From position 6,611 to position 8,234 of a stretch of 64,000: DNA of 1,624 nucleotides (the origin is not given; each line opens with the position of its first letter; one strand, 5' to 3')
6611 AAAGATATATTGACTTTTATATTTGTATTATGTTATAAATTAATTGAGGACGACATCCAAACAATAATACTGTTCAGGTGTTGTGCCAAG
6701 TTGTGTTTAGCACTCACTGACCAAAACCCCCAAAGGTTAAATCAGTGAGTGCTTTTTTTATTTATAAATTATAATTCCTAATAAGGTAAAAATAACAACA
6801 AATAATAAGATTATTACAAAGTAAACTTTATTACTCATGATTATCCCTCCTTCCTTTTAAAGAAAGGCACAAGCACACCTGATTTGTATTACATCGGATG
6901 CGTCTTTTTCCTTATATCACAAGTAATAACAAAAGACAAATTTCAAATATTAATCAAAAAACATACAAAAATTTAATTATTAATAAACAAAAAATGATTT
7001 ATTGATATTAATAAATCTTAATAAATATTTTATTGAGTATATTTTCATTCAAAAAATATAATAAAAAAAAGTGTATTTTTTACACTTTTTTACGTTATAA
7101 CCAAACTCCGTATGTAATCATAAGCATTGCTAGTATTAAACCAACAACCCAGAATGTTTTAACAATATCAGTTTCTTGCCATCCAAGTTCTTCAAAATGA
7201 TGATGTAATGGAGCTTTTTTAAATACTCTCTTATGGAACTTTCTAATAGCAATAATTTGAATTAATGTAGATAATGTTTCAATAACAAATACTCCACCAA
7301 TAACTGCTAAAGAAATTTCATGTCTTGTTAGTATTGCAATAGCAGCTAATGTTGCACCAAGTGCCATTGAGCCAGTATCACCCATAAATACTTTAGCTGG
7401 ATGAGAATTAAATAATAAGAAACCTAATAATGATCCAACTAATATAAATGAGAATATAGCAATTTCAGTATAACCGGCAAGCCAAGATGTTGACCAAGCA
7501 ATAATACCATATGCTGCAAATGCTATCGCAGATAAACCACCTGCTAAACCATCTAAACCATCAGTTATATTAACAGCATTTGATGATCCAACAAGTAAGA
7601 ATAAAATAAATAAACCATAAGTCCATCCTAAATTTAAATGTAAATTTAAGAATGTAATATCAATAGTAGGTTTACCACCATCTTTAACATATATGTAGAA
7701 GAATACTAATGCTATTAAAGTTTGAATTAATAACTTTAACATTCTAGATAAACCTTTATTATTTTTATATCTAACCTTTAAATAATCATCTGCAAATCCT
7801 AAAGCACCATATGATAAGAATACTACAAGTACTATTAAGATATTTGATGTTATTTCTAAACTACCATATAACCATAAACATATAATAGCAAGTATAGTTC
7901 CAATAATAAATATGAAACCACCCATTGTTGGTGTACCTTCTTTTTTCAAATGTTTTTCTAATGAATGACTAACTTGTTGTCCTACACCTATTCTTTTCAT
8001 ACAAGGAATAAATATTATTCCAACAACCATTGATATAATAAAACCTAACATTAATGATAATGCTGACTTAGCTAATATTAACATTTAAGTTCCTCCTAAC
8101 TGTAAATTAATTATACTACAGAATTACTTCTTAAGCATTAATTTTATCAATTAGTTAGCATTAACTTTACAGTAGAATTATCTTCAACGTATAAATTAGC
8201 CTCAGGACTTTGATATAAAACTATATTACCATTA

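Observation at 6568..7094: Unusually large intergenic island between mraY and mtaB holding a 26-aa hydrophobic peptide gene and a convergent structured sRNA-like element (candidate type I toxin-antitoxin)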

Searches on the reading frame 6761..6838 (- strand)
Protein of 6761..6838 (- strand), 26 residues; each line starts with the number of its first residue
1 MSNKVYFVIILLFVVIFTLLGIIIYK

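Call 23: search_protein_families(library=pfam, proteins=[window:6761-6838:-], max_evalue=10)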
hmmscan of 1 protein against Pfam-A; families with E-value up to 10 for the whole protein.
seq(26 aa): 0 families

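Call 24: search_protein_families(library=ncbifam, proteins=[window:6761-6838:-], max_evalue=10)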
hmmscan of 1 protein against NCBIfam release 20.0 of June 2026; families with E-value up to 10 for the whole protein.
seq(26 aa): 1 family
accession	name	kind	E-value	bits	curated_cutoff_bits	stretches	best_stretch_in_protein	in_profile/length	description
NF006283.1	PRK08455.1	equivalog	0.82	9.3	187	1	2-25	16-39/182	flagellar basal body-associated protein FliL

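Call 59: search_dna_similar(query=window:6761-6838:-, collection=plasmids, mode=protein, max_evalue=10, max_rows=15)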
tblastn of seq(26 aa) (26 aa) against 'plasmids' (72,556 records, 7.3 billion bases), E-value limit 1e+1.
No match.

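Call 60: search_dna_similar(query=window:6761-6838:-, collection=phages, mode=protein, max_evalue=10, max_rows=15)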
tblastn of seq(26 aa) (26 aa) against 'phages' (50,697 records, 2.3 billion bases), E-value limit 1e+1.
No match.

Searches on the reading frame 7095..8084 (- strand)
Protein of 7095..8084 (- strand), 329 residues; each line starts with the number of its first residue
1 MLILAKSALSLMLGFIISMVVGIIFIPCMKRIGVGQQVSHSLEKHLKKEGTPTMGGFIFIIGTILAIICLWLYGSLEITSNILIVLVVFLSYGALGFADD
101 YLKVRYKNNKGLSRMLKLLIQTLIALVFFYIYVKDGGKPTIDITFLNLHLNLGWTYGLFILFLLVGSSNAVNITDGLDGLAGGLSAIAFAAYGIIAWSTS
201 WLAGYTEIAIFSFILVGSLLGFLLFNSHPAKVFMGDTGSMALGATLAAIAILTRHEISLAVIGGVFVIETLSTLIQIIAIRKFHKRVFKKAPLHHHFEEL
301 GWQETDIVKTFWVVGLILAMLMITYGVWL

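Call 12: find_encoding_contigs(protein=window:7095-8084:-, flank=4000, max_places=10)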
Protein window:7095-8084:- (329 aa): 17 contigs read that carry it; 10 places shown.
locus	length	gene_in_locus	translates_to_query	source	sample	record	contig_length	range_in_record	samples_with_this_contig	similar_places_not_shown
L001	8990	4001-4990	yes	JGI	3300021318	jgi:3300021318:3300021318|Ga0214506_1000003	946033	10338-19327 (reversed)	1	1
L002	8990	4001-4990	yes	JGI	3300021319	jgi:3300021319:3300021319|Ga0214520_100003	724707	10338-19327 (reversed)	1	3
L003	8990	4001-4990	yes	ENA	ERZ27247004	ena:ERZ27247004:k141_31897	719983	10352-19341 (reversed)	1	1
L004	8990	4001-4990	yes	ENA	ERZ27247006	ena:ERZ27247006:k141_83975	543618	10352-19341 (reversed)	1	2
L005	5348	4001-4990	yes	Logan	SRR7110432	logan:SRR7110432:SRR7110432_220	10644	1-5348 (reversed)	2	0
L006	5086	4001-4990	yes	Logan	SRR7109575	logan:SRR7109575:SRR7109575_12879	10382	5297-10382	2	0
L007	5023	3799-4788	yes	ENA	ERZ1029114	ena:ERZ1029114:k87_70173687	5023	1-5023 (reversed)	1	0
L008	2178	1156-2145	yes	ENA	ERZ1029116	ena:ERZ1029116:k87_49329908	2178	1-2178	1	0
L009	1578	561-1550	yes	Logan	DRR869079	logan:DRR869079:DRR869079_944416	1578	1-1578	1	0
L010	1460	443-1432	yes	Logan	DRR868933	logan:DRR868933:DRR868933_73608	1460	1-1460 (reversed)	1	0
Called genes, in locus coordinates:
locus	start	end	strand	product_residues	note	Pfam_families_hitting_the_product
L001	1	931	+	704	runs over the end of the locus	PF03717:PBP_dimer, PF00905:Transpeptidase, PF03793:PASTA (weak)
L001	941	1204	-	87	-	PF01381:HTH_3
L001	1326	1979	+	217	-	PF01027:Bax1-I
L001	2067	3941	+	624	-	PF03717:PBP_dimer, PF00905:Transpeptidase, PF03793:PASTA (weak)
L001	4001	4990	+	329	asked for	PF00953:Glycos_transf_4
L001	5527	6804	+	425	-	PF00919:UPF0004, PF04055:Radical_SAM, PF01938:TRAM (weak)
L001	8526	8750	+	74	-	-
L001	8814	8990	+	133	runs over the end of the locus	PF04472:SepF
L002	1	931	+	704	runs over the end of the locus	PF03717:PBP_dimer, PF00905:Transpeptidase, PF03793:PASTA (weak)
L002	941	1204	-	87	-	PF01381:HTH_3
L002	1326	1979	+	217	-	PF01027:Bax1-I, PF12811:BaxI_1 (weak)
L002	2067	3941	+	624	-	PF03717:PBP_dimer, PF00905:Transpeptidase, PF03793:PASTA (weak)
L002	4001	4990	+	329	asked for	PF00953:Glycos_transf_4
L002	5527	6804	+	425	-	PF00919:UPF0004, PF04055:Radical_SAM, PF01938:TRAM (weak)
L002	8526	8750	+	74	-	-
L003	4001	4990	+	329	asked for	PF00953:Glycos_transf_4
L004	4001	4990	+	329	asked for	PF00953:Glycos_transf_4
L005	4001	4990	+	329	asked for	PF00953:Glycos_transf_4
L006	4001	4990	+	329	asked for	PF00953:Glycos_transf_4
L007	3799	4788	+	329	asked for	PF00953:Glycos_transf_4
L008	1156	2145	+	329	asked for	PF00953:Glycos_transf_4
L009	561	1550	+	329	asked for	PF00953:Glycos_transf_4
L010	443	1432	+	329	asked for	PF00953:Glycos_transf_4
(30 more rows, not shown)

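Call 14: find_related_loci(query=window:7095-8084:-, collection=genome_contigs, flank=3500)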
Query window:7095-8084:- (329 aa) in genome_contigs; peptide patterns used: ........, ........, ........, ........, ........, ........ (x = any residue, [..] = any of these).
600 stretches matched a pattern (row limit reached: there are more); 596 encode a relative of the query (tblastn E <= 1e-3); the best 80 are kept; 80 distinct loci.
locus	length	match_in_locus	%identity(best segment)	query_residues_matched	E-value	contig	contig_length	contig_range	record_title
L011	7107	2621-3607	67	1-328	3e-147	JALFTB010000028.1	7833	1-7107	MAG: bacterium isolate SUG986 k141_139809, whole genome shotgun sequence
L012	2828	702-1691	65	1-329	3e-153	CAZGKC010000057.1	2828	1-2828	MAG TPA_asm: uncultured Muribaculaceae bacterium isolate SRP222994_co1_206 genome assembly, contig: NODE_62655_length_28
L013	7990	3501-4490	66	1-329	6e-144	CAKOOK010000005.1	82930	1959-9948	MAG: uncultured Bacilli bacterium isolate REFINED_METABAT215_TOP10_CONTIGS_1500_ASSEMBLY_K77_MERGED__Hadza_PheChl_Fiber-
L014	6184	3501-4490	65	1-329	3e-142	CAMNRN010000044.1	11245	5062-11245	MAG: uncultured Tenericutes bacterium isolate SRR19792995_bin.28_metawrap_v1.3_MAG genome assembly, contig: ERZ12290371_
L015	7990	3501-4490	65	1-329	2e-140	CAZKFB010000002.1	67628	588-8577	MAG TPA_asm: uncultured Muribaculaceae bacterium isolate SRP287540_co1_264 genome assembly, contig: NODE_324_length_6762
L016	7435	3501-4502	61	1-329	3e-133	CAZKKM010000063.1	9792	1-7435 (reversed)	MAG TPA_asm: uncultured Muribaculaceae bacterium isolate SRP287540_co1_443 genome assembly, contig: NODE_7671_length_979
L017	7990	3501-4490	61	1-329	3e-124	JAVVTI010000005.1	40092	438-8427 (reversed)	MAG: Bacilli bacterium isolate CGS10Y2-bin24 NODE_861_length_40092_cov_286.904613, whole genome shotgun sequence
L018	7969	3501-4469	42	6-316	1e-75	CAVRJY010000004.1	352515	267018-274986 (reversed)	MAG: Nitrospirota bacterium isolate MFD01299.bin.1.245 genome assembly, contig: contig_34354, whole genome shotgun seque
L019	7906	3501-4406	45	16-328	5e-73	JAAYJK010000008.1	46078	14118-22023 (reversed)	MAG: Syntrophomonadaceae bacterium isolate AS10tlH2TH_281 14832_AS10, whole genome shotgun sequence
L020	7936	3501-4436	38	1-319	3e-71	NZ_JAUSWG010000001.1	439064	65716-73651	Paraclostridium ghonii strain DSM 15049 Ga0480186_01, whole genome shotgun sequence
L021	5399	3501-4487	41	6-321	2e-71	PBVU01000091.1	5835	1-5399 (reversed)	MAG: Verrucomicrobiales bacterium isolate RS414 TaraRedSea_contig_44103, whole genome shotgun sequence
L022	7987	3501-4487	41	6-321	1e-70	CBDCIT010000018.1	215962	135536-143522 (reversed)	MAG: Alphaproteobacteria bacterium isolate 6f6e3e0c-7eb1-4112-bf4b-d3f3be48152c genome assembly, contig: contig_18, whol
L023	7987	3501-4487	40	6-324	9e-70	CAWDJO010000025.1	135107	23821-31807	MAG: uncultured delta proteobacterium isolate MFD00709.bin.2.147 genome assembly, contig: contig_42682, whole genome sho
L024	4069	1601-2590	42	6-321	2e-69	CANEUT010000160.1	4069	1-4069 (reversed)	MAG: Rickettsiales bacterium isolate CE-Jul18-75 genome assembly, contig: CE-Jul18-75.fna-C160, whole genome shotgun seq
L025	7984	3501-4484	41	6-321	2e-69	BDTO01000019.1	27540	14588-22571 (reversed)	Bacterium BMS3Bbin05 DNA, contig: NODE_29, whole genome shotgun sequence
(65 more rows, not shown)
